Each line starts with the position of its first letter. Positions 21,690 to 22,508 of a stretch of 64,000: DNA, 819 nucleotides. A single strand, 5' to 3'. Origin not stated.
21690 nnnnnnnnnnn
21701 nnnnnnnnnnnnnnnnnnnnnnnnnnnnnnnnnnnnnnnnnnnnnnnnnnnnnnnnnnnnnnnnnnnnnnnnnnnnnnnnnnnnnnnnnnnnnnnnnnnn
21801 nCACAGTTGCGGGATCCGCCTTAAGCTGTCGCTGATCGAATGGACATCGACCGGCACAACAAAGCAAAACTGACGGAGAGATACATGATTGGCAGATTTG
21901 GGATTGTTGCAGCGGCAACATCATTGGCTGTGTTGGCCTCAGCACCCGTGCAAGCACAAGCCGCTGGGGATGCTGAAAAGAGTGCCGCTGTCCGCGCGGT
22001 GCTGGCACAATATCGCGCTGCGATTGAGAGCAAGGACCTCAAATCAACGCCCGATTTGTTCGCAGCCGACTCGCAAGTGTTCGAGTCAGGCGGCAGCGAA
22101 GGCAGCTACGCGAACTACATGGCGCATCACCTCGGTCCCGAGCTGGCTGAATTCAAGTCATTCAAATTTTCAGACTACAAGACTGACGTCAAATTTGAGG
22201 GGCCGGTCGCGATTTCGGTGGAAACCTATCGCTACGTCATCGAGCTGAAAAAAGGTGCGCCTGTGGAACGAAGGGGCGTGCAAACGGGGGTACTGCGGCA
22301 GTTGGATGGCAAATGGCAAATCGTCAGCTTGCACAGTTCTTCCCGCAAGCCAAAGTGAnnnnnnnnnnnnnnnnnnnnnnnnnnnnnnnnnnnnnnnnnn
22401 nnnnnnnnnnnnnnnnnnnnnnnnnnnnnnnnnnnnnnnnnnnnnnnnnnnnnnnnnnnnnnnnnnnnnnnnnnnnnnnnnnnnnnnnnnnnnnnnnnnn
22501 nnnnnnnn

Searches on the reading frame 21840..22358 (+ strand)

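Call 9: search_protein_families(library=pfam, proteins=[window:21840-22358:+], max_evalue=0.01)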
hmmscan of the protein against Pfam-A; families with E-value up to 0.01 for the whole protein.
window:21840-22358:+ (172 aa): 3 families
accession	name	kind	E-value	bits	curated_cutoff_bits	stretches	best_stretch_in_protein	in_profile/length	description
PF13474.12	SnoaL_3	-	1.1e-11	45.5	22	1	51-167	1-117/121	SnoaL-like domain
PF14534.12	DUF4440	-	4.1e-11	43.7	25.2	1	51-161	1-107/107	Domain of unknown function (DUF4440)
PF08332.16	CaMKII_AD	-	2.9e-05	24.7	22.1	1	50-168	4-126/128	Calcium/calmodulin dependent protein kinase II association domain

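Call 10: search_protein_families(library=ncbifam, proteins=[window:21840-22358:+], max_evalue=0.01)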
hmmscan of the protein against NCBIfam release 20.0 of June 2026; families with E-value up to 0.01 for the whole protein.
window:21840-22358:+ (172 aa): 1 family
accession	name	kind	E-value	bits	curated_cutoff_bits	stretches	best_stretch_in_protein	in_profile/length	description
TIGR02246.1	TIGR02246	subfamily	9.9e-07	28.8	33.95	1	48-170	3-127/128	SgcJ/EcaC family oxidoreductase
